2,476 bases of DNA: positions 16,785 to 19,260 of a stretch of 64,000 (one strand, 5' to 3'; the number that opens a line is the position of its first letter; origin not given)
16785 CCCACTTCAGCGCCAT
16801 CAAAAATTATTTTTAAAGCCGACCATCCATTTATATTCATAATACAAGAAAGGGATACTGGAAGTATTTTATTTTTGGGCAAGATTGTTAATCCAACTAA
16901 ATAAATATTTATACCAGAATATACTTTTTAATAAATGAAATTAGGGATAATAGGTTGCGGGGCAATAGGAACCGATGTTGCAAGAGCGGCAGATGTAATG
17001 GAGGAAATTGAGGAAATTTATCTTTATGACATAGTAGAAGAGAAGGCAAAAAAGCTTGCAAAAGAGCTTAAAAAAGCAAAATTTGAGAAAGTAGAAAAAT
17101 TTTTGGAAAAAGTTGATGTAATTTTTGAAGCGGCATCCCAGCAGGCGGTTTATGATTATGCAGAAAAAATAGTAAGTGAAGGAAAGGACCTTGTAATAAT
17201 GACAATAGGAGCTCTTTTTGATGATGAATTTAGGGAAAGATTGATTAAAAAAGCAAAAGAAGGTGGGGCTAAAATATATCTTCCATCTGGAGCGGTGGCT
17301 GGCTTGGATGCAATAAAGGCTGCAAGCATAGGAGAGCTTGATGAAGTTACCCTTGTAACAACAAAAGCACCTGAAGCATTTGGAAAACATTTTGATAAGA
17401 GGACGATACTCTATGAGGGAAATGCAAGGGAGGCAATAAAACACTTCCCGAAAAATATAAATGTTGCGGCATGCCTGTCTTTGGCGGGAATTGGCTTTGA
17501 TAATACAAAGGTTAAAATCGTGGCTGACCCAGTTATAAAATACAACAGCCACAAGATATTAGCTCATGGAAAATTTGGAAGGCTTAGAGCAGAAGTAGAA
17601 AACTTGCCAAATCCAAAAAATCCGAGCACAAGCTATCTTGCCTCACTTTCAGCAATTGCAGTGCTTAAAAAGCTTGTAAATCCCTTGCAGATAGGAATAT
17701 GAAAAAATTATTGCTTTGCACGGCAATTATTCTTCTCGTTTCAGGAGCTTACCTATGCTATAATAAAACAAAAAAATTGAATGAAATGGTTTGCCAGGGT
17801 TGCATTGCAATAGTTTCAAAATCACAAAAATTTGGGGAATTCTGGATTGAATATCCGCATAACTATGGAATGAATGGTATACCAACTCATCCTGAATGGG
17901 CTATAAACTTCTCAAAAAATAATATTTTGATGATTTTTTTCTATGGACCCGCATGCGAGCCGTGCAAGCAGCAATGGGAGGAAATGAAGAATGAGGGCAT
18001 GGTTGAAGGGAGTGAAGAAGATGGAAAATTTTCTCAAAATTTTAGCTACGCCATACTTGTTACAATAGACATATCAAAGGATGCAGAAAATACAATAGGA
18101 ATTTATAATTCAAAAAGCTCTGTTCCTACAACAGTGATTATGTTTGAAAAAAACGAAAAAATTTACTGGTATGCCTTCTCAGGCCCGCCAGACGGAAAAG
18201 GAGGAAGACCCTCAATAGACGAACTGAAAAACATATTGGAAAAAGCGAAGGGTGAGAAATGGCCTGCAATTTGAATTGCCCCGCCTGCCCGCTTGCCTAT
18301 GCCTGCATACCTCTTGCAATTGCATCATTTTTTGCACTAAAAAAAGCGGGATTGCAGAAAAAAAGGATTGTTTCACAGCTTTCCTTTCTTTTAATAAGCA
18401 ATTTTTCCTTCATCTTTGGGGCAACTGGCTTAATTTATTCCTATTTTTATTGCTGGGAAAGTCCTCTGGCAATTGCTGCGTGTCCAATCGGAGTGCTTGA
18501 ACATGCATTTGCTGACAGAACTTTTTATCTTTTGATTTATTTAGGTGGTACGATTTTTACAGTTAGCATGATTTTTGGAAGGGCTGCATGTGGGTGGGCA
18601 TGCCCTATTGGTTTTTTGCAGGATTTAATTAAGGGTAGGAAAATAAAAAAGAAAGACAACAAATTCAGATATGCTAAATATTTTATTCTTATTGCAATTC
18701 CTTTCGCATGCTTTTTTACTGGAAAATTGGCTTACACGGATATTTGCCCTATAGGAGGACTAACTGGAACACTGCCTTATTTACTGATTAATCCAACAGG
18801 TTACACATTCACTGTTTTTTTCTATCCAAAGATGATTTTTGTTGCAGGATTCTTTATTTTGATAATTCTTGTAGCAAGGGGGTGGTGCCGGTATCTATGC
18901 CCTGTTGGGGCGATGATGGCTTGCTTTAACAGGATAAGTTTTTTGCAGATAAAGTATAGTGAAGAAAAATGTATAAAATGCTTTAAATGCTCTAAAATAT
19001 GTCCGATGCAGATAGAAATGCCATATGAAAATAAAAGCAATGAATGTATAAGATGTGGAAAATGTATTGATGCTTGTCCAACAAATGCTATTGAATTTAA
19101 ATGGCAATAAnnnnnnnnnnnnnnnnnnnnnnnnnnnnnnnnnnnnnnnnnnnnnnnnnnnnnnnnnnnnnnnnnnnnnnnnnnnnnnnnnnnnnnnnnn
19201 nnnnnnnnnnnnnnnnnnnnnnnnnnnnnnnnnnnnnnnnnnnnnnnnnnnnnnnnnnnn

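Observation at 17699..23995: Candidate extracytoplasmic thiol-redox module: membrane Trx + NapH-like polyferredoxin next to surface proteins carrying thioredoxin-fold CxxC domains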

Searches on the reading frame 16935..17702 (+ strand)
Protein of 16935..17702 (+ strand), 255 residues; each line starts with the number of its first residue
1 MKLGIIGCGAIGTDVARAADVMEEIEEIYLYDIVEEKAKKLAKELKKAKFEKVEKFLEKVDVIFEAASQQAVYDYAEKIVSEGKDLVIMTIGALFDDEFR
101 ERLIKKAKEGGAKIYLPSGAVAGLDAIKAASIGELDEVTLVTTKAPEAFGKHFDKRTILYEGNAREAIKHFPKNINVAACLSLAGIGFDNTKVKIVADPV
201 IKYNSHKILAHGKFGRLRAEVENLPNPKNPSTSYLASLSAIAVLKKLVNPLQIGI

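Call 83: search_protein_families(library=pfam, proteins=[window:16935-17702:+], max_evalue=0.001)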
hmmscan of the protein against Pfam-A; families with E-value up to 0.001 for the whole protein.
window:16935-17702:+ (255 aa): 11 families
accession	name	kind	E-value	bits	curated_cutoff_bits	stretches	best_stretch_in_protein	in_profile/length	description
PF01958.23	Asp_DH_C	-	2.7e-35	120.9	27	1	154-241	2-89/89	Aspartate dehydrogenase, C-terminal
PF03447.22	NAD_binding_3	-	3.1e-18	67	24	1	7-117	1-116/116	Homoserine dehydrogenase, NAD binding domain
PF01408.29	GFO_IDH_MocA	-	7.5e-07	30.3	24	1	2-87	2-90/120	Oxidoreductase family, NAD-binding Rossmann fold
PF01113.26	DapB_N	-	1.3e-06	28.9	25.6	1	1-108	1-114/124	Dihydrodipicolinate reductase, N-terminus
PF02826.25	2-Hacid_dh_C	-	4e-06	26.7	25.1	1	2-64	38-96/178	D-isomer specific 2-hydroxyacid dehydrogenase, NAD binding domain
PF03807.23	F420_oxidored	-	1.6e-05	25.9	21.6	1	2-87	1-87/94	NADP oxidoreductase coenzyme F420-dependent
PF02423.21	OCD_Mu_crystall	-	3e-05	23.6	24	1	2-108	131-243/314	Ornithine cyclodeaminase/mu-crystallin family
PF01488.26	Shikimate_DH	-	3.1e-05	24.5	24.3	1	2-72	14-88/138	Shikimate / quinate 5-dehydrogenase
PF01118.30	Semialdhyde_dh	-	3.5e-05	24.6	26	1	2-87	1-94/121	Semialdehyde dehydrogenase, NAD binding domain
PF03446.21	NAD_binding_2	-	0.00065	20.2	21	1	2-83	1-83/161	NAD binding domain of 6-phosphogluconate dehydrogenase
PF03435.24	Sacchrp_dh_NADP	-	0.00075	20.3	25.1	0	5-88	3-73/129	Saccharopine dehydrogenase NADP binding domain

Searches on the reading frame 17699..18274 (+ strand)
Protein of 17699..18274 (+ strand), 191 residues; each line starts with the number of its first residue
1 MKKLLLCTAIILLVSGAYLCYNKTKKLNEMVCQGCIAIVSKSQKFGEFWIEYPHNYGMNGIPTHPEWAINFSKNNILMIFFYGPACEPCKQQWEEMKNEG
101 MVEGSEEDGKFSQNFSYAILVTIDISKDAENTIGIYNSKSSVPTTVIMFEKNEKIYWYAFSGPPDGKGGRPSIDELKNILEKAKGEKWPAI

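Call 3: search_protein_families(library=pfam, proteins=[window:17699-18274:+], max_evalue=1)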
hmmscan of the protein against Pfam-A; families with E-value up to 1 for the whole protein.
window:17699-18274:+ (191 aa): 3 families
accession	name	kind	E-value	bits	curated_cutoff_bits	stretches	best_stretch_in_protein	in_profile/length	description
PF13098.12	Thioredoxin_2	-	0.015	16.1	27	1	74-157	5-90/104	Thioredoxin-like domain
PF00578.27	AhpC-TSA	-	0.096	13.1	26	1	73-98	24-50/124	AhpC/TSA family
PF05661.17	DUF808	-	0.18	11.2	28.4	1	9-31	93-115/302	Protein of unknown function (DUF808)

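Call 4: search_protein_families(library=ncbifam, proteins=[window:17699-18274:+], max_evalue=1)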
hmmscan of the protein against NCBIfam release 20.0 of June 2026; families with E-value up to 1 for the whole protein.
window:17699-18274:+ (191 aa): 2 families
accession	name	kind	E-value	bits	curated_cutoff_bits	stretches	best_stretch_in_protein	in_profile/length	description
TIGR02738.1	TrbB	equivalog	0.23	11.1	132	1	68-152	44-129/153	type-F conjugative transfer system pilin assembly thiol-disulfide isomerase TrbB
NF038040.1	phero_PhrK_fam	equivalog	0.26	11.6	35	1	1-19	1-20/40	PhrK family phosphatase-inhibitory pheromone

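Call 43: find_homologous_proteins(query=window:17699-18274:+, max_evalue=0.001)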
Query window:17699-18274:+ (191 aa): 8 proteins with E <= 0.001 among 120 candidates.
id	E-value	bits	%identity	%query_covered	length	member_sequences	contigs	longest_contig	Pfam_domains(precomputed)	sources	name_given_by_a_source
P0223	1.1e-122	425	95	100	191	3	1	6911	-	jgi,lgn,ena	-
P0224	5.6e-104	364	80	100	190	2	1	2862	-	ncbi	ncbi:MAG: hypothetical protein QXF32_04040 [Candidatus Thermoplasmatota archaeon]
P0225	2.5e-102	359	79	100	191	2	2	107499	-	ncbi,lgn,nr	ncbi:MAG: hypothetical protein H5T44_03595 [Thermoplasmatales archaeon]|nr:hypothetical protein [The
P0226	1.3e-92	327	74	99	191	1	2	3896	-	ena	-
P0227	5.5e-63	230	54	97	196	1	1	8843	-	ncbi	-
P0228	7.3e-62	226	54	98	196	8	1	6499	-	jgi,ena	-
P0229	2.6e-61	225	55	98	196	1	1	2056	-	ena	-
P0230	4.6e-59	217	52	100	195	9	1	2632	-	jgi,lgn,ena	-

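Call 53: predict_structure(alignment_id=A5)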
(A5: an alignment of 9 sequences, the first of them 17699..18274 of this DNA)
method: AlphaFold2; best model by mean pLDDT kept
length: 191 residues; sequences in the alignment: 9
mean_pLDDT: 64.8   pTM: 0.64
mean pLDDT of the five models: 64.8, 64.2, 63.2, 57.2, 40.0
residues with pLDDT >= 90: 10; 70-90: 75; 50-70: 56; < 50: 50
segments of 3 or more residues with pLDDT < 50: 27-49, 53-63, 129-137, 166-168
pLDDT, mean of each block of 10 residues (from residue 1): 70 64 47 29 40 47 59 82 68 88 86 89 63 48 69 69 51 83 80 44
secondary structure, 60 per line:
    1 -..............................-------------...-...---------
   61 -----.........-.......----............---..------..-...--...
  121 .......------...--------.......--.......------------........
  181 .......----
elements in order: H2-31 E49-51 H66-74 E76-82 H87-98 E118-124 E134-136 E145-151 E154-160 H173-187

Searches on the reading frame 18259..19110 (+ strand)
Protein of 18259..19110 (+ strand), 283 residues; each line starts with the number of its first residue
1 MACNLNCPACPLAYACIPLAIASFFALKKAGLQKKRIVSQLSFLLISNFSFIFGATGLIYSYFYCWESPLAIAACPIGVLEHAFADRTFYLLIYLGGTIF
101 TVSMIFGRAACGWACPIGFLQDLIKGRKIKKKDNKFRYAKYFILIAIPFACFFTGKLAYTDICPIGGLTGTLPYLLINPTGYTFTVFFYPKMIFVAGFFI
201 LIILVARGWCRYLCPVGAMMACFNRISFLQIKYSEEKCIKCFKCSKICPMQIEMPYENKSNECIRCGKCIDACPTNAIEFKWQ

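Call 3: search_protein_families(library=pfam, proteins=[window:18259-19110:+], max_evalue=1)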
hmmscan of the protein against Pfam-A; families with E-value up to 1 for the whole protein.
window:18259-19110:+ (283 aa): 15 families
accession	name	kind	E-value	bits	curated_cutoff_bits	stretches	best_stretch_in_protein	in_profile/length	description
PF12801.12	Fer4_5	-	4.7e-14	52.5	22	2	96-131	9-47/48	4Fe-4S binding domain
PF12837.12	Fer4_6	-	6.4e-08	32.6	25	2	231-251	2-22/24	4Fe-4S binding domain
PF13237.11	Fer4_10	-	7.9e-08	32.5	25.5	2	231-274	2-53/53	4Fe-4S dicluster domain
PF00037.32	Fer4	-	1.1e-07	31.8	21.1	2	261-279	6-24/24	4Fe-4S binding domain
PF12838.12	Fer4_7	-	7.4e-07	30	27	3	263-281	2-20/52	4Fe-4S dicluster domain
PF13187.11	Fer4_9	-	3.2e-06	27.5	27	2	237-278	1-52/52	4Fe-4S dicluster domain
PF13746.11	Fer4_18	-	2.3e-05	25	27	1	233-275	56-97/114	4Fe-4S dicluster domain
PF13484.11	Fer4_16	-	4.9e-05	24.4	30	1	262-280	1-19/66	4Fe-4S double cluster binding domain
PF12797.12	Fer4_2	-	5.2e-05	23.4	24.5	2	260-275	7-22/22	4Fe-4S binding domain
PF12800.12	Fer4_4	-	0.00038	21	24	2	261-275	2-16/17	4Fe-4S binding domain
PF14697.11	Fer4_21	-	0.00051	20.5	35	2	260-279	5-27/59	4Fe-4S dicluster domain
PF12798.12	Fer4_3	-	0.00083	20.5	27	2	263-277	1-15/15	4Fe-4S binding domain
PF25160.1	LdpA_Fe-S-bd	-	0.027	14.7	27.6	2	260-279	25-44/49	LdpA Fe-S cluster-binding domain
PF13534.11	Fer4_17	-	0.061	14.3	22.2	1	261-276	44-59/61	4Fe-4S dicluster domain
PF13183.11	Fer4_8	-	0.65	11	27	2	261-275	3-17/68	4Fe-4S dicluster domain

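Call 4: search_protein_families(library=ncbifam, proteins=[window:18259-19110:+], max_evalue=1)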
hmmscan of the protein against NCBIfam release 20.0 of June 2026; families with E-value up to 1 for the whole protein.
window:18259-19110:+ (283 aa): 87 families (the best 25 are shown)
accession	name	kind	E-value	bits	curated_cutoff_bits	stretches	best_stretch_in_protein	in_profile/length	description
TIGR02163.1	napH_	subfamily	1.5e-30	106.5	213.05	1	76-281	45-254/255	NapH/MauN family ferredoxin-type protein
NF007013.0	PRK09477.1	equivalog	2e-27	96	234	1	75-281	67-277/286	quinol dehydrogenase ferredoxin subunit NapH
NF046105.1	TransRegNosR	equivalog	2.9e-10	39.1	1000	1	98-269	487-661/680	transcriptional regulator NosR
TIGR02745.1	ccoG_rdxA_fixG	equivalog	3.7e-10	39.3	316.7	2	235-274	230-268/435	cytochrome c oxidase accessory protein CcoG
NF040864.1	HgcB_ferredoxin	equivalog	3.2e-08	33.3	99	1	231-280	9-63/93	mercury methylation ferredoxin HgcB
NF007382.0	PRK09898.1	equivalog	1.5e-07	31.2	213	1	210-279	131-199/208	ferredoxin-like protein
NF045874.1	Vhu_polyferre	exception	2e-07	30.1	600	1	210-279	38-105/381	F420-non-reducing hydrogenase associated-polyferredoxin VhuB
NF038196.1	ferrodoxin_EFR1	subfamily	2.2e-07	31.2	75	1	234-281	182-232/242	EFR1 family ferrodoxin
NF043039.1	HgcAB_like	equivalog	9.3e-07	28.8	285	1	178-278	243-349/350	HgcAB-like fusion protein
TIGR02494.1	PFLE_PFLC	subfamily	2.1e-06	27.2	174.35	1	229-280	41-99/293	glycyl-radical enzyme activating protein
TIGR04395.1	cutC_activ_rSAM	equivalog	3.2e-06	26.7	360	1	229-279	47-104/309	choline TMA-lyase-activating enzyme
TIGR02912.1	sulfite_red_C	equivalog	3.9e-06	26.1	324.1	1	191-278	128-218/314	sulfite reductase subunit C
NF004537.0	PRK05888.1-3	equivalog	4.6e-06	26.3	163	2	261-279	113-131/204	NADH-quinone oxidoreductase subunit NuoI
NF058577.1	FdxA_fam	equivalog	5.6e-06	26.5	65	2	260-279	6-25/52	4Fe-4S ferredoxin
TIGR03287.1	methan_mark_16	hypoth_equivalog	8.8e-06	24.4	363.95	1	230-280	296-349/391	methanogenesis marker 16 metalloprotein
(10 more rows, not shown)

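Call 23: find_related_loci(query=window:18259-19110:+, collection=genome_contigs, flank=10000)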
Query window:18259-19110:+ (283 aa) in genome_contigs; peptide patterns used: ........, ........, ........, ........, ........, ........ (x = any residue, [..] = any of these).
159 stretches matched a pattern; 10 encode a relative of the query (tblastn E <= 1e-3); 10 distinct loci.
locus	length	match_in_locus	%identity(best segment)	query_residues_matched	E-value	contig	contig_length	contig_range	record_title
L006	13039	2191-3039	91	1-283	2e-176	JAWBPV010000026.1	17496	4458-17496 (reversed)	MAG: Candidatus Aenigmatarchaeota archaeon isolate JZ-1_201705_bins_109 JZ-1_201705_bins_109_scaffold_27, whole genome s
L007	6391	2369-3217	91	1-283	1e-177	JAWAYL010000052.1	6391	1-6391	MAG: Thermoplasmatota archaeon isolate ZZQ_201803_bins_43 ZZQ_201803_bins_43_scaffold_52, whole genome shotgun sequence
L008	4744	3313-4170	71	1-283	3e-140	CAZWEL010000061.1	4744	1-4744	MAG TPA_asm: uncultured Thermoplasmatales archaeon isolate binchicken_co256_206 genome assembly, contig: NODE_58250_leng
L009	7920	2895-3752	71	1-283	2e-138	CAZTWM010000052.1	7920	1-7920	MAG TPA_asm: uncultured Thermoplasmatales archaeon isolate binchicken_co6_228 genome assembly, contig: NODE_11802_length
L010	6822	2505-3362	68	1-283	2e-134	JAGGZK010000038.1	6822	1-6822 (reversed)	MAG: Thermoplasmata archaeon isolate AUK202 PB_MBMC_156_c_000000000035, whole genome shotgun sequence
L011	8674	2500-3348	64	3-280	1e-121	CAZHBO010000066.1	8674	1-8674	MAG TPA_asm: uncultured Thermoplasmatales archaeon isolate binchicken_co256_245 genome assembly, contig: NODE_22954_leng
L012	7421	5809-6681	58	1-283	2e-112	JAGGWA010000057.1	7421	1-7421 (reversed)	MAG: Thermoplasmata archaeon isolate AUK114 PB_MBMC_068_c_000000000026, whole genome shotgun sequence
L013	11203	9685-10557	58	1-283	2e-112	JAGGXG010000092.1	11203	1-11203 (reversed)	MAG: Thermoplasmata archaeon isolate AUK146 PB_MBMC_100_c_000000000033, whole genome shotgun sequence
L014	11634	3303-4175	58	1-283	1e-108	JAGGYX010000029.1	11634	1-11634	MAG: Thermoplasmata archaeon isolate AUK189 PB_MBMC_143_c_000000000139, whole genome shotgun sequence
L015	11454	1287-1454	36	234-281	1e-5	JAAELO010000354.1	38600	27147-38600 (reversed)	MAG: Desulfobacterales bacterium isolate Bpl_7 BplG_CONTIG2467583, whole genome shotgun sequence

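Call 50: find_related_loci(query=A4, collection=metagenome_contigs, flank=10000)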
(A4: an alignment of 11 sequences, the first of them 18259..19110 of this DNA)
Query A4 (283 aa) in metagenome_contigs; peptide patterns used: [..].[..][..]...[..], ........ (x = any residue, [..] = any of these).
600 stretches matched a pattern (row limit reached: there are more); 291 encode a relative of the query (tblastn E <= 1e-3); the best 80 are kept; 80 distinct loci.
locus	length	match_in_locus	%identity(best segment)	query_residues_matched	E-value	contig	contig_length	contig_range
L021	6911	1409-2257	97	1-283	0e+0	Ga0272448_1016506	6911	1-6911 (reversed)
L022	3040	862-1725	73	1-283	8e-147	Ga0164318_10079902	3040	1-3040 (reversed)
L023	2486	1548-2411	73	1-283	1e-147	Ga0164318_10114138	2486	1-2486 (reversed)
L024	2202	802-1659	71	1-283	9e-147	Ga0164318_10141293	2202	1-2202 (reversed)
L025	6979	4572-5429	71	1-283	1e-137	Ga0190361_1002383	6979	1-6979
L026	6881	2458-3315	71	1-283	1e-137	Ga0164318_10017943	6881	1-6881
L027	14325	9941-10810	71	1-283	5e-137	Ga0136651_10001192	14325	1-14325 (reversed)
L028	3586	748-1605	68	1-283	2e-137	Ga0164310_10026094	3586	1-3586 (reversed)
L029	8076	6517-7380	67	1-283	6e-133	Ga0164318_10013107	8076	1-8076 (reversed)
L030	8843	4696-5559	67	1-283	4e-132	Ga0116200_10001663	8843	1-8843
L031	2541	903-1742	69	1-283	1e-134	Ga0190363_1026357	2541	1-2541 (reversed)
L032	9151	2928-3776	64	3-280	9e-121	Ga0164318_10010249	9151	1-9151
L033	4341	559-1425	58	3-283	2e-114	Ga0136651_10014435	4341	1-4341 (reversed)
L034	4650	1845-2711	57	3-283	3e-113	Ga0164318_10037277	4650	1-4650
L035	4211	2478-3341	58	1-280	7e-113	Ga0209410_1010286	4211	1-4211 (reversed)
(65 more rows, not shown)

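Call 62: list_cluster_members(proteins=[window:18259-19110:+, window:22580-23995:-, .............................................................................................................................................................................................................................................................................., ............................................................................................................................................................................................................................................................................, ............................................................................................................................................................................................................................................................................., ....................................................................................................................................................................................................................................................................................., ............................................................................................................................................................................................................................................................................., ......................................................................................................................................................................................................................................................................, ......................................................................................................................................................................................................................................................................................, window:17699-18274:+])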
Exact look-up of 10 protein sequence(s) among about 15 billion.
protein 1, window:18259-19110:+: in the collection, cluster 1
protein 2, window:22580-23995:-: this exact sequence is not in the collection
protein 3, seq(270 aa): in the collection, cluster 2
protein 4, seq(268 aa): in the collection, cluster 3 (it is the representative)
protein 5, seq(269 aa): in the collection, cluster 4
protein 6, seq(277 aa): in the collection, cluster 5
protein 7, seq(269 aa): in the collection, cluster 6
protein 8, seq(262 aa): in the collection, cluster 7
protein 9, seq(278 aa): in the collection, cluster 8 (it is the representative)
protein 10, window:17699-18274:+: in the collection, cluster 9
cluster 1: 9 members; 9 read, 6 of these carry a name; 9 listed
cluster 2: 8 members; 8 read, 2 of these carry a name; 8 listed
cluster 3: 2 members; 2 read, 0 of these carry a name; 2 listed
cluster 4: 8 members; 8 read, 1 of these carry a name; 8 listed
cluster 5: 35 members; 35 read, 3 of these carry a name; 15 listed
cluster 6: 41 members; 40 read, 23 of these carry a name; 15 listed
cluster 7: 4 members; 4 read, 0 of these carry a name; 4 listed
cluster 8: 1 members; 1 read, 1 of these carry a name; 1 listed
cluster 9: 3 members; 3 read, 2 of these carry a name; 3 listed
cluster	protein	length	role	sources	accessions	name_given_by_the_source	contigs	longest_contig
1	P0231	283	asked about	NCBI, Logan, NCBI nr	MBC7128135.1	MAG: 4Fe-4S binding protein [Thermoplasmatales archaeon] | 4Fe-4S binding protein [Thermoplasmatales archaeon]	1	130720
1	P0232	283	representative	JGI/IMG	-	-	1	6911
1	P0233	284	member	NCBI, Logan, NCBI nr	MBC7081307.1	MAG: 4Fe-4S binding protein [Thermoplasmatales archaeon] | 4Fe-4S binding protein [Thermoplasmatales archaeon]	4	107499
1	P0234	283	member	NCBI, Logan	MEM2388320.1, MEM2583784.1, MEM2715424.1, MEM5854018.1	MAG: 4Fe-4S binding protein [Candidatus Aenigmatarchaeota archaeon]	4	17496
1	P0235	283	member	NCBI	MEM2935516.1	MAG: 4Fe-4S binding protein [Candidatus Thermoplasmatota archaeon]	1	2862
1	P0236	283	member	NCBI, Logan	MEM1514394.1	MAG: 4Fe-4S binding protein [Candidatus Thermoplasmatota archaeon]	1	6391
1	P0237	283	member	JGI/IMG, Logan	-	polyferredoxin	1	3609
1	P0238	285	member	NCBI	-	-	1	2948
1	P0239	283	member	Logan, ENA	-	-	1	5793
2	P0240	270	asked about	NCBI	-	-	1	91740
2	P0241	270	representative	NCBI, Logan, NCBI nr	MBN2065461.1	MAG: 4Fe-4S binding protein [Candidatus Thermoplasmatota archaeon] | 4Fe-4S binding protein [Candidatus Thermoplasmatota archaeon]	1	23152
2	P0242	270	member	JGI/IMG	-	ferredoxin-type protein NapH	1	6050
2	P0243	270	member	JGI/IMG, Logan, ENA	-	-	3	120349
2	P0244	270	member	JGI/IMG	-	-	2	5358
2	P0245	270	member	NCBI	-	-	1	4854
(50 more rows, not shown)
